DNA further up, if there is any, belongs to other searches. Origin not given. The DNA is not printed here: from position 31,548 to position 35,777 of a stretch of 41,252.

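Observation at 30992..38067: Hypothesis: a secreted-peptide signalling cassette (micro-peptides + polytopic kinase + receiver + SARP-STAND-TPR receptor/activator)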

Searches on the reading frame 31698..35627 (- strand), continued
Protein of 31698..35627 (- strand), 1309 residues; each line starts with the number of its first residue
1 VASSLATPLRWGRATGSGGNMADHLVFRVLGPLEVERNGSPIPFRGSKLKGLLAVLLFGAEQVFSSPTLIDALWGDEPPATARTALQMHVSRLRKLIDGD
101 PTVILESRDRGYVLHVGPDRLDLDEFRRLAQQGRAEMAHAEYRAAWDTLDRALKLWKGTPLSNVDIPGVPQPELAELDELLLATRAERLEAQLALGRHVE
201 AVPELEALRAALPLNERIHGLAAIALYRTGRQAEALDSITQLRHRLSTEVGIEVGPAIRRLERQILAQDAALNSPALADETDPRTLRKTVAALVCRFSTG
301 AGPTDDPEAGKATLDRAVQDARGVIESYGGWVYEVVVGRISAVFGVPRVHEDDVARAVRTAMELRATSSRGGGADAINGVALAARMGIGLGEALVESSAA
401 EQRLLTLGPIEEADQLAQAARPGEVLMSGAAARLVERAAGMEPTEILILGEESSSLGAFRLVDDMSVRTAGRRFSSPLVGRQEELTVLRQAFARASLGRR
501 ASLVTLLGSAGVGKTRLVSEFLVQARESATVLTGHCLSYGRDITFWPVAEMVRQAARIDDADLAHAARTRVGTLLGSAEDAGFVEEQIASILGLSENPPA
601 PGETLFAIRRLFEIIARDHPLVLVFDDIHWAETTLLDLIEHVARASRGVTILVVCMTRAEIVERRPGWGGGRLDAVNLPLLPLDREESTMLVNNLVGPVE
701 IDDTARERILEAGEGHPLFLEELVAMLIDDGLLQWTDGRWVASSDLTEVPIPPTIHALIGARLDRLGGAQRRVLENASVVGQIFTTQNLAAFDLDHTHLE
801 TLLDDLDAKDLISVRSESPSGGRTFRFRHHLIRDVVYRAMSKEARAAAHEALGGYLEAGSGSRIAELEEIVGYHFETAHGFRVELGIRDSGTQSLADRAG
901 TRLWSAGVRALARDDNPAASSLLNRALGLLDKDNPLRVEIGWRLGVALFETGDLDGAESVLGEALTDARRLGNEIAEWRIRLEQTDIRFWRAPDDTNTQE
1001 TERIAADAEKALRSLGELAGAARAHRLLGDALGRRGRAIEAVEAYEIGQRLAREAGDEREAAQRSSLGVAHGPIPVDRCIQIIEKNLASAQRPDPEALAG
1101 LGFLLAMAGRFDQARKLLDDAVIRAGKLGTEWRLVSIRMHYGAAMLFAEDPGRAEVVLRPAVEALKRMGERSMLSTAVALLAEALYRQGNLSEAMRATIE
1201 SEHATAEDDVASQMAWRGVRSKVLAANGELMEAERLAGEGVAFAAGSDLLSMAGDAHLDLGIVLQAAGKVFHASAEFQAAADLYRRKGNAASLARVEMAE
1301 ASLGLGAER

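Call 33: find_homologous_proteins(query=window:31698-35567:-, max_evalue=1e-20)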
Query window:31698-35567:- (1289 aa): 2958 proteins with E <= 1e-20 among 8000 candidates; the best 120 are listed.
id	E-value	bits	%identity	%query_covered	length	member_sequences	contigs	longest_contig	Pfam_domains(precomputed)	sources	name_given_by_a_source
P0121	0.0e+0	2778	100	100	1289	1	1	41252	PF14559.13,PF03704.24,PF17874.8,PF00486.35,PF07719.24,PF13191.13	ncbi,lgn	ncbi:MAG: BTAD domain-containing putative transcriptional regulator [Actinomycetota bacterium]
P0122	0.0e+0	1914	71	100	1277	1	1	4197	PF03704.24,PF13424.13,PF00486.35,PF13401.13,PF07719.24,PF13191.13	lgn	-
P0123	0.0e+0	1895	71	100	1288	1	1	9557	PF14559.13,PF03704.24,PF13424.13,PF00486.35,PF13428.13,PF07719.24,PF13191.13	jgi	-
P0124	0.0e+0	1845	69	99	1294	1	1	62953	PF03704.24,PF13424.13,PF13432.13,PF00486.35,PF13181.13,PF07719.24,PF13191.13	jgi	jgi:DNA-binding SARP family transcriptional activator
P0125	0.0e+0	1841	68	100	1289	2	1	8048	PF03704.24,PF13424.13,PF00486.35,PF07719.24,PF13191.13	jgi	jgi:DNA-binding SARP family transcriptional activator/tetratricopeptide (TPR) repeat protein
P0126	0.0e+0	1809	69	98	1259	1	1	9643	PF03704.24,PF13424.13,PF00486.35,PF07719.24,PF13191.13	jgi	jgi:predicted ATPase/DNA-binding SARP family transcriptional activator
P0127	0.0e+0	1804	68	99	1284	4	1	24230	PF03704.24,PF17874.8,PF13424.13,PF00486.35,PF13191.13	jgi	jgi:DNA-binding SARP family transcriptional activator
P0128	0.0e+0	1780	67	100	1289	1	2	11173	PF03704.24,PF17874.8,PF13424.13,PF00486.35,PF07719.24,PF13191.13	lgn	-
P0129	0.0e+0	1766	67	100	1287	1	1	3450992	PF14559.13,PF03704.24,PF17874.8,PF13424.13,PF00486.35,PF13401.13,PF07719.24,PF13191.13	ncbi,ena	-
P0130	0.0e+0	1738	66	97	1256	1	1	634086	PF03704.24,PF13424.13,PF00486.35,PF07719.24,PF13191.13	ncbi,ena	-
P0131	0.0e+0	1671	71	89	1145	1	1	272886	PF07721.21,PF03704.24,PF13424.13,PF13432.13,PF07719.24,PF13191.13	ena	-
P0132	0.0e+0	1336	53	99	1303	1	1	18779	PF14559.13,PF03704.24,PF00515.35,PF13424.13,PF00486.35,PF13181.13,PF07719.24,PF13191.13,PF20308.5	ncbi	-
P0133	0.0e+0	1323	55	97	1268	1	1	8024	PF14559.13,PF03704.24,PF13424.13,PF00486.35,PF00211.26,PF13181.13,PF07719.24,PF13191.13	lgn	-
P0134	0.0e+0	1305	52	99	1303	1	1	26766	PF03704.24,PF13424.13,PF13432.13,PF00486.35,PF07719.24,PF13191.13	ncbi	ncbi:MAG: BTAD domain-containing putative transcriptional regulator [Actinomycetota bacterium]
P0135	0.0e+0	1178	49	100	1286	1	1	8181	PF03704.24,PF00486.35,PF13401.13,PF13191.13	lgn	-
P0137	0.0e+0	1105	46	98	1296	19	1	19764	PF03704.24,PF13424.13,PF00486.35,PF13401.13,PF13181.13,PF13191.13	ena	-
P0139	0.0e+0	1063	47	99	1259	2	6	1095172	PF03704.24,PF00515.35,PF13424.13,PF00486.35,PF13181.13,PF07719.24,PF13191.13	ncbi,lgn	-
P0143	1.6e-229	783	38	78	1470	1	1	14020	PF03704.24,PF00486.35,PF00211.26,PF13191.13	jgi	jgi:predicted ATPase/class 3 adenylate cyclase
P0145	2.4e-220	753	39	99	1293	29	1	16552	PF03704.24,PF13424.13,PF00486.35,PF00211.26,PF13191.13,PF13374.13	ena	-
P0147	1.6e-219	750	37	79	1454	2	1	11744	PF03704.24,PF17874.8,PF13424.13,PF00486.35,PF13401.13,PF00211.26,PF13191.13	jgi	jgi:predicted ATPase/class 3 adenylate cyclase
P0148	6.3e-219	748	39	78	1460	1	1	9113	PF03704.24,PF13424.13,PF00486.35,PF13401.13,PF00211.26,PF13191.13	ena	-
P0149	3.4e-218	746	37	79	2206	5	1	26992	PF03704.24,PF17874.8,PF13424.13,PF00486.35,PF13401.13,PF00211.26,PF13191.13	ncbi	ncbi:MAG TPA: AAA family ATPase [Gaiellaceae bacterium]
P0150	7.9e-218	744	39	79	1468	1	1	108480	PF03704.24,PF13424.13,PF00486.35,PF13401.13,PF00211.26,PF13191.13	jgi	jgi:predicted ATPase/class 3 adenylate cyclase/DNA-binding winged helix-turn-helix (wHTH) protein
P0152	1.6e-217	743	40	79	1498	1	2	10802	PF03704.24,PF00486.35,PF13401.13,PF00211.26,PF13191.13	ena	-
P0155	2.7e-216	739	39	98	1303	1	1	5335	PF03704.24,PF13424.13,PF00486.35,PF00211.26,PF13191.13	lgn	-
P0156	1.0e-215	737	38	81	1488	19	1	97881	PF03704.24,PF17874.8,PF13424.13,PF00486.35,PF00211.26,PF13191.13,PF13374.13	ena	-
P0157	1.2e-214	734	40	76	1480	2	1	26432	PF03704.24,PF13424.13,PF00486.35,PF13401.13,PF00211.26,PF13191.13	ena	-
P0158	1.8e-213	730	40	79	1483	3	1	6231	PF03704.24,PF00486.35,PF13401.13,PF00211.26,PF13191.13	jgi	jgi:class 3 adenylate cyclase/DNA-binding winged helix-turn-helix (wHTH) protein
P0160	2.6e-212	726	37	79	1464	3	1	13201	PF03704.24,PF13424.13,PF00486.35,PF13401.13,PF00211.26,PF13191.13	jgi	jgi:class 3 adenylate cyclase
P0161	3.8e-211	722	38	97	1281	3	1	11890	PF03704.24,PF17874.8,PF13424.13,PF00486.35,PF13401.13,PF00211.26,PF07719.24,PF13191.13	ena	-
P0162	3.0e-210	719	40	78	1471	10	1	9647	PF03704.24,PF17874.8,PF13424.13,PF00486.35,PF13401.13,PF00211.26,PF13191.13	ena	-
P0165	2.7e-209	716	37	79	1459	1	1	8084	PF03704.24,PF17874.8,PF13424.13,PF00486.35,PF13401.13,PF00211.26,PF13191.13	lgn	-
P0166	3.0e-209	716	37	79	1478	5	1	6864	PF03704.24,PF24270.2,PF00486.35,PF13401.13,PF00211.26,PF13191.13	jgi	jgi:class 3 adenylate cyclase/DNA-binding winged helix-turn-helix (wHTH) protein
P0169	7.1e-207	708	40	79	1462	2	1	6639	PF03704.24,PF13424.13,PF00486.35,PF13401.13,PF00211.26,PF13191.13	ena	-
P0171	2.2e-206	707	39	98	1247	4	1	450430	PF03704.24,PF17874.8,PF00486.35,PF13401.13,PF13191.13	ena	-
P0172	3.2e-206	706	41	53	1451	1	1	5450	PF03704.24,PF13424.13,PF00486.35,PF13401.13,PF00211.26,PF13191.13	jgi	jgi:predicted ATPase/DNA-binding SARP family transcriptional activator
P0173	3.6e-205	702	39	79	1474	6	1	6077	PF03704.24,PF13424.13,PF00486.35,PF13401.13,PF00211.26,PF13191.13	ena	-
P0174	6.5e-205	702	37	98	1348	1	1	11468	PF03704.24,PF13424.13,PF00486.35,PF00211.26,PF13191.13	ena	-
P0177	5.7e-204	698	38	79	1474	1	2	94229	PF03704.24,PF17874.8,PF13424.13,PF00486.35,PF13401.13,PF00211.26,PF13191.13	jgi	jgi:predicted ATPase/class 3 adenylate cyclase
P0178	1.1e-203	698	38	78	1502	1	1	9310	PF03704.24,PF13424.13,PF00486.35,PF00211.26,PF13191.13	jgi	jgi:class 3 adenylate cyclase/DNA-binding SARP family transcriptional activator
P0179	4.6e-203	695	40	79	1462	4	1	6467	PF03704.24,PF13424.13,PF00486.35,PF00211.26,PF13191.13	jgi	jgi:predicted ATPase/class 3 adenylate cyclase/DNA-binding winged helix-turn-helix (wHTH) protein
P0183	1.2e-198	681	37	79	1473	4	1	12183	PF03704.24,PF13424.13,PF00486.35,PF13401.13,PF00211.26,PF13191.13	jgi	jgi:predicted ATPase/class 3 adenylate cyclase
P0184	2.7e-197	676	39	98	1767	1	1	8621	PF03704.24,PF07714.24,PF00069.32,PF13424.13,PF00486.35,PF13401.13,PF00211.26,PF13191.13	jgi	jgi:class 3 adenylate cyclase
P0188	2.2e-194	667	39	95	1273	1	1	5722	PF03704.24,PF00486.35,PF13401.13,PF00211.26,PF13191.13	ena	-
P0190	1.7e-193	664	39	99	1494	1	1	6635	PF03704.24,PF13424.13,PF00486.35,PF13401.13,PF00211.26,PF13191.13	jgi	-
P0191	6.7e-193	662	38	98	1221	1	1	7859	PF07721.21,PF14559.13,PF03704.24,PF13424.13,PF00486.35,PF00211.26,PF13191.13,PF13374.13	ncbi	-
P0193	2.3e-192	660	36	78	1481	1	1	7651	PF03704.24,PF13424.13,PF00486.35,PF13401.13,PF00211.26,PF13191.13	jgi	jgi:class 3 adenylate cyclase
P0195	2.7e-192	660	38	98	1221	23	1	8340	PF03704.24,PF13424.13,PF00486.35,PF00211.26,PF13191.13,PF13374.13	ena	-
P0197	5.6e-191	655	39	95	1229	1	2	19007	PF03704.24,PF13424.13,PF00211.26,PF13191.13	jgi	jgi:DNA-binding SARP family transcriptional activator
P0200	2.7e-188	647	34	98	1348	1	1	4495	PF03704.24,PF13424.13,PF00486.35,PF13401.13,PF00211.26,PF13191.13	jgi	jgi:DNA-binding SARP family transcriptional activator/tetratricopeptide (TPR) repeat protein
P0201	7.1e-188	645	38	98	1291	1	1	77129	PF03704.24,PF00486.35,PF00211.26,PF13191.13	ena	-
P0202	1.7e-187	644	38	98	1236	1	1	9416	PF03704.24,PF00486.35,PF13401.13,PF00211.26,PF13191.13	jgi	jgi:DNA-binding SARP family transcriptional activator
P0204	6.2e-186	639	37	98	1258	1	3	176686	PF03704.24,PF00486.35,PF00211.26,PF13191.13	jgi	jgi:DNA-binding SARP family transcriptional activator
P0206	2.3e-184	634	37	98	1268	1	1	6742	PF03704.24,PF17874.8,PF13424.13,PF00486.35,PF13401.13,PF00211.26,PF07719.24,PF13191.13,PF13374.13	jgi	jgi:class 3 adenylate cyclase/tetratricopeptide (TPR) repeat protein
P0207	6.4e-183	629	40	78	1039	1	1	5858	PF17874.8,PF13424.13,PF13401.13,PF00211.26,PF13191.13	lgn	-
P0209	9.2e-181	622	38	99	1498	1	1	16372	PF03704.24,PF13424.13,PF00486.35,PF13401.13,PF00211.26,PF13191.13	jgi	jgi:class 3 adenylate cyclase/tetratricopeptide (TPR) repeat protein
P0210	1.7e-180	621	37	99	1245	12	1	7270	PF03704.24,PF13424.13,PF00486.35,PF13401.13,PF00211.26,PF13191.13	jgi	jgi:DNA-binding SARP family transcriptional activator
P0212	5.3e-180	619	37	98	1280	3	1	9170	PF03704.24,PF00486.35,PF13401.13,PF00211.26,PF13191.13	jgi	jgi:DNA-binding SARP family transcriptional activator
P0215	1.4e-179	618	40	71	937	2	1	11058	PF03704.24,PF00486.35,PF13401.13,PF00211.26,PF13191.13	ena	-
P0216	1.7e-179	617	40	70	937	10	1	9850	PF03704.24,PF00486.35,PF13401.13,PF00211.26,PF13191.13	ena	-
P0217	5.3e-179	616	40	70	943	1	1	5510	PF03704.24,PF00486.35,PF13401.13,PF00211.26,PF13191.13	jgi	-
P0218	2.4e-178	614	38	98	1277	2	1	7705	PF03704.24,PF00486.35,PF13401.13,PF00211.26,PF13191.13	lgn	-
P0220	3.3e-178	613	37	98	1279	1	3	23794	PF03704.24,PF00486.35,PF13401.13,PF00211.26,PF01637.25,PF13191.13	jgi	jgi:DNA-binding SARP family transcriptional activator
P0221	3.9e-178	613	37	99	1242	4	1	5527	PF03704.24,PF13424.13,PF00486.35,PF13401.13,PF00211.26,PF13191.13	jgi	jgi:DNA-binding SARP family transcriptional activator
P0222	1.1e-177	611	36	99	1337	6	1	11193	PF03704.24,PF13424.13,PF00486.35,PF13401.13,PF00211.26,PF13191.13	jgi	jgi:DNA-binding SARP family transcriptional activator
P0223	2.6e-177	610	37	76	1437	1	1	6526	PF03704.24,PF13424.13,PF00486.35,PF13401.13,PF00211.26,PF13191.13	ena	-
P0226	9.5e-177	608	36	98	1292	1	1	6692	PF03704.24,PF17874.8,PF00486.35,PF13401.13,PF00211.26,PF13191.13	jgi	jgi:DNA-binding SARP family transcriptional activator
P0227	1.2e-176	608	36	98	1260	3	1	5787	PF03704.24,PF13424.13,PF00486.35,PF13401.13,PF00211.26,PF13191.13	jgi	-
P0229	5.1e-176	606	38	80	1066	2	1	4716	PF13240.12,PF24463.2,PF13424.13,PF00211.26,PF13191.13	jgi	jgi:class 3 adenylate cyclase/tetratricopeptide (TPR) repeat protein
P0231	3.1e-175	603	40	71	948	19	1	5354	PF03704.24,PF00486.35,PF13401.13,PF00211.26,PF13191.13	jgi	-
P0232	3.5e-175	603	36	98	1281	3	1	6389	PF03704.24,PF13424.13,PF00486.35,PF13401.13,PF00211.26,PF13191.13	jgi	jgi:DNA-binding SARP family transcriptional activator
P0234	1.6e-174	601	37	98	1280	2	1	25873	PF03704.24,PF00486.35,PF13401.13,PF00211.26,PF13191.13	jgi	-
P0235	2.6e-174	600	38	98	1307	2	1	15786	PF03704.24,PF13424.13,PF00486.35,PF13401.13,PF00211.26,PF13191.13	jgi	jgi:DNA-binding SARP family transcriptional activator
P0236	6.0e-174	599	40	70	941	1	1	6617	PF03704.24,PF00486.35,PF13401.13,PF00211.26,PF13191.13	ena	-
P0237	6.8e-174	599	39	72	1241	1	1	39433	PF03704.24,PF13424.13,PF00486.35,PF13401.13,PF00211.26,PF13191.13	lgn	-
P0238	1.8e-173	597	36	98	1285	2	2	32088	PF03704.24,PF13424.13,PF00486.35,PF13401.13,PF00211.26,PF13191.13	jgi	-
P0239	3.1e-173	597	36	98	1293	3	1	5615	PF03704.24,PF17874.8,PF13424.13,PF00486.35,PF13401.13,PF00211.26,PF13191.13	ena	-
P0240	4.6e-173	596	39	70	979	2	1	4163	PF03704.24,PF00486.35,PF00211.26,PF13191.13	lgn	-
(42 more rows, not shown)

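Call 34: find_encoding_contigs(protein=P0134, flank=8000, max_places=2)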
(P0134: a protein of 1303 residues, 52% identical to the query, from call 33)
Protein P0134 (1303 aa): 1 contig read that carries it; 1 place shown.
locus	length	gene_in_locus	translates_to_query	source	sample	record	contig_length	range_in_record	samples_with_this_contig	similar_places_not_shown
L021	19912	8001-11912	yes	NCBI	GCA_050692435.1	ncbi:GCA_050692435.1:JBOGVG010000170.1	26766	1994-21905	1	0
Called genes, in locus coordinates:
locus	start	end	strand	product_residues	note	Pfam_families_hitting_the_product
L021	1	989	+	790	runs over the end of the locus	PF01315:Ald_Xan_dh_C, PF02738:MoCoBD_1, PF20256:MoCoBD_2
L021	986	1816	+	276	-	PF00941:FAD_binding_5, PF03450:CO_deh_flav_C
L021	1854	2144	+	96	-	-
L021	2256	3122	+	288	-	PF21088:MS_channel_1st, PF00924:MS_channel_2nd, PF21082:MS_channel_3rd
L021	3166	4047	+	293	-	PF00004:AAA (weak), PF07726:AAA_3 (faint), PF07728:AAA_5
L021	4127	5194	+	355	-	PF05762:VWA_CoxE, PF13519:VWA_2 (weak)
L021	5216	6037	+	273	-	PF03301:Trp_dioxygenase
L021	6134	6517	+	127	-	PF01842:ACT, PF13291:ACT_4 (faint), PF22190:TTHA0829-like_ACT (faint), PF22468:ACT_9 (faint), PF22629:ACT_AHAS_ss (faint)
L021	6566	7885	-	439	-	PF12797:Fer4_2 (faint), PF13187:Fer4_9 (faint), PF00037:Fer4 (faint), PF12838:Fer4_7, PF13183:Fer4_8, PF13484:Fer4_16, PF13534:Fer4_17, PF02754:CCG, +2 more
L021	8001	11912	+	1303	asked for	PF00486:Trans_reg_C, PF13432:TPR_16 (faint), PF03704:BTAD, PF07719:TPR_2 (faint), PF13424:TPR_12 (faint), PF13191:AAA_16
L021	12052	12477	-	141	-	-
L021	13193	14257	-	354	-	PF01565:FAD_binding_4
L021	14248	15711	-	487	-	PF01565:FAD_binding_4, PF02913:FAD-oxidase_C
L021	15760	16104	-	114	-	PF00581:Rhodanese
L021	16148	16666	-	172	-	PF01661:Macro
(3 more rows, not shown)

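Call 35: find_encoding_contigs(protein=P0139, flank=8000, max_places=2)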
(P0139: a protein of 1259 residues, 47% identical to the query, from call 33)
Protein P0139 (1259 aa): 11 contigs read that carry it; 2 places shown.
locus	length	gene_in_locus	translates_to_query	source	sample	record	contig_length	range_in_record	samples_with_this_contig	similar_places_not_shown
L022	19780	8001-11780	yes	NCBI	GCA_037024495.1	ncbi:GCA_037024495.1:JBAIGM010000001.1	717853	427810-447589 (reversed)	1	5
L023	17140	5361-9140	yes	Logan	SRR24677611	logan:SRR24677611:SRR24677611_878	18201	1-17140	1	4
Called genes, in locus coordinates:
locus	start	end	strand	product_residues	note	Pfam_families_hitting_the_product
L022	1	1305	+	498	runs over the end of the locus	PF04185:Phosphoesterase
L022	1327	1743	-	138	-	-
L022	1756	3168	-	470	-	PF01078:Mg_chelatase (faint), PF07728:AAA_5 (faint)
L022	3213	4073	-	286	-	PF00528:BPD_transp_1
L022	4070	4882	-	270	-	PF00528:BPD_transp_1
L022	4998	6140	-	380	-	PF13416:SBP_bac_8, PF13343:SBP_bac_6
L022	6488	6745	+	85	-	-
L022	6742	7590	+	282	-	PF03088:Str_synth (faint), PF20067:SSL_N (faint), PF08450:SGL, PF24684:Vgb_lyase (weak)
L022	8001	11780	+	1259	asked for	PF00486:Trans_reg_C, PF03704:BTAD, PF07719:TPR_2 (faint), PF13424:TPR_12 (faint), PF00515:TPR_1 (faint), PF13181:TPR_8 (faint), PF13191:AAA_16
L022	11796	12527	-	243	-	-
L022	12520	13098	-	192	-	PF01209:Ubie_methyltran, PF08241:Methyltransf_11, PF08242:Methyltransf_12, PF13489:Methyltransf_23, PF13649:Methyltransf_25, PF13847:Methyltransf_31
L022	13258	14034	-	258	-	PF13344:Hydrolase_6, PF13419:HAD_2 (faint), PF00702:Hydrolase, PF13242:Hydrolase_like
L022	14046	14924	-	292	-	PF09995:MPAB_Lcp_cat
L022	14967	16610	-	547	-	PF13481:AAA_25 (weak), PF00580:UvrD-helicase (faint), PF13604:AAA_30, PF09848:SLFN-g3_helicase (weak), PF13191:AAA_16 (weak), PF13245:AAA_19, PF13401:AAA_22 (weak), PF13538:UvrD_C_2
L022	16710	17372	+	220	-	PF17248:DUF5317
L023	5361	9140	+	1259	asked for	PF00486:Trans_reg_C, PF03704:BTAD, PF07719:TPR_2 (faint), PF13424:TPR_12 (faint), PF00515:TPR_1 (faint), PF13181:TPR_8 (faint), PF13191:AAA_16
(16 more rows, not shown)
